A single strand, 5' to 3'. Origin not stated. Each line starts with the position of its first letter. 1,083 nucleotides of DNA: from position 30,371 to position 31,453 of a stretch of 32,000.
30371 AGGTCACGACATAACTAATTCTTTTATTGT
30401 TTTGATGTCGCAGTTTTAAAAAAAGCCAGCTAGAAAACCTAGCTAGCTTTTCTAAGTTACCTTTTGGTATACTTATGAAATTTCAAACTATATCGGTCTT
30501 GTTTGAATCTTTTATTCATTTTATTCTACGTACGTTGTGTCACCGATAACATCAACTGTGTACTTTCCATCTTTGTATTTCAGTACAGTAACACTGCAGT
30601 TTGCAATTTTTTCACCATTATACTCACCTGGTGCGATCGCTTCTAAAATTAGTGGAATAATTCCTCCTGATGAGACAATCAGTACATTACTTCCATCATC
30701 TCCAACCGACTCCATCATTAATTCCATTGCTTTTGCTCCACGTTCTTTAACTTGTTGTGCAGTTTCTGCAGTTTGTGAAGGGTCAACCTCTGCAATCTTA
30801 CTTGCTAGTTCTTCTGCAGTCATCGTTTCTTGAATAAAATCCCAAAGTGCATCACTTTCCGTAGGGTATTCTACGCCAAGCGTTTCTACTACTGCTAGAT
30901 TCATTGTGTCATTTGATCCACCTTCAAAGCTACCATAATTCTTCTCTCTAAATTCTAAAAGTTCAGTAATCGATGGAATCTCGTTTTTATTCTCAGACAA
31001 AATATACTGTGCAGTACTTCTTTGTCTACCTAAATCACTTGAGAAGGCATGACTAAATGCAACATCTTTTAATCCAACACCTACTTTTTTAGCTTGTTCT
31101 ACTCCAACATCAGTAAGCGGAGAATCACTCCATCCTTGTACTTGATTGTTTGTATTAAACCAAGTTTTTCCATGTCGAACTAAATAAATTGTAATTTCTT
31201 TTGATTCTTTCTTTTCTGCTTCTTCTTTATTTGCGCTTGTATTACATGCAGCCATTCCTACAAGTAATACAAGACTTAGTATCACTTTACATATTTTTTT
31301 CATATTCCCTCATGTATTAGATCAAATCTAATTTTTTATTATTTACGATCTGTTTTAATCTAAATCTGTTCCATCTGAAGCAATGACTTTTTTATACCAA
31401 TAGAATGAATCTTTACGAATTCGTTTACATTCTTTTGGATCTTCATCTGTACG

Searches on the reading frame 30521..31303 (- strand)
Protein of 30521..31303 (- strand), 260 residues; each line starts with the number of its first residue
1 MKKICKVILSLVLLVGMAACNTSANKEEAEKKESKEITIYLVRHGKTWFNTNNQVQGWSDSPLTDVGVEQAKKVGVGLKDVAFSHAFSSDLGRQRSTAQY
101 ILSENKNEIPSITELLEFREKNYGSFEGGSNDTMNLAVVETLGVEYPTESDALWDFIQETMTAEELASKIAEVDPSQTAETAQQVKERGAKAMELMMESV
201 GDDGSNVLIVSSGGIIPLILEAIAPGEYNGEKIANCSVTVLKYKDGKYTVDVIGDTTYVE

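Call 14: search_protein_families(library=pfam, proteins=[window:30521-31303:-], max_evalue=0.00001)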
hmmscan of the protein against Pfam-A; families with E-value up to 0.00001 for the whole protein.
window:30521-31303:- (260 aa): 1 family
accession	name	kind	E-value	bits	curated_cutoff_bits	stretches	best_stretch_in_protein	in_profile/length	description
PF00300.27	His_Phos_1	-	1.5e-34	119.8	21.7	1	39-255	1-193/194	Histidine phosphatase superfamily (branch 1)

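Call 61: find_encoding_contigs(protein=window:30521-31303:-, flank=10000, max_places=2)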
Protein window:30521-31303:- (260 aa): 1 contig read that carries it; 1 place shown.
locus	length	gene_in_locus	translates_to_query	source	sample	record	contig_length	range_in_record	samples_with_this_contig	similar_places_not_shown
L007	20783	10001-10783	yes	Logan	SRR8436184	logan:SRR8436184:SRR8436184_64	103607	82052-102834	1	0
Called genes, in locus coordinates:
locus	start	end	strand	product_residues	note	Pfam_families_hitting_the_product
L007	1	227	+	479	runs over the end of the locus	PF23952:LRR_EndoS (weak)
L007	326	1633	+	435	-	PF04542:Sigma70_r2, PF08281:Sigma70_r4_2, PF04545:Sigma70_r4 (faint)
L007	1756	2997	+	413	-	PF01926:MMR_HSR1, PF02421:FeoB_N (weak), PF18128:HydF_dimer, PF18133:HydF_tetramer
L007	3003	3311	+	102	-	PF02302:PTS_IIB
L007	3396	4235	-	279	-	PF00702:Hydrolase (faint), PF08282:Hydrolase_3, PF05116:S6PP (weak)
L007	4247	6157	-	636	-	PF08279:HTH_11 (weak), PF08280:HTH_Mga (faint), PF05043:Mga (weak), PF00874:PRD, PF00359:PTS_EIIA_2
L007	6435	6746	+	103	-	PF02302:PTS_IIB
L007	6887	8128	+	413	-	PF02378:PTS_EIIC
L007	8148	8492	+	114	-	PF02255:PTS_IIA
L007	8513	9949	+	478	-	PF00232:Glyco_hydro_1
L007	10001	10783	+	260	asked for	PF00300:His_Phos_1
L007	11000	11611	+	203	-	PF19700:DUF6198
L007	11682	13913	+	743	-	PF16656:Pur_ac_phosph_N, PF00149:Metallophos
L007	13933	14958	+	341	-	PF02219:MTHFR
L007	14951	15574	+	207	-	PF02965:Met_synt_B12 (weak)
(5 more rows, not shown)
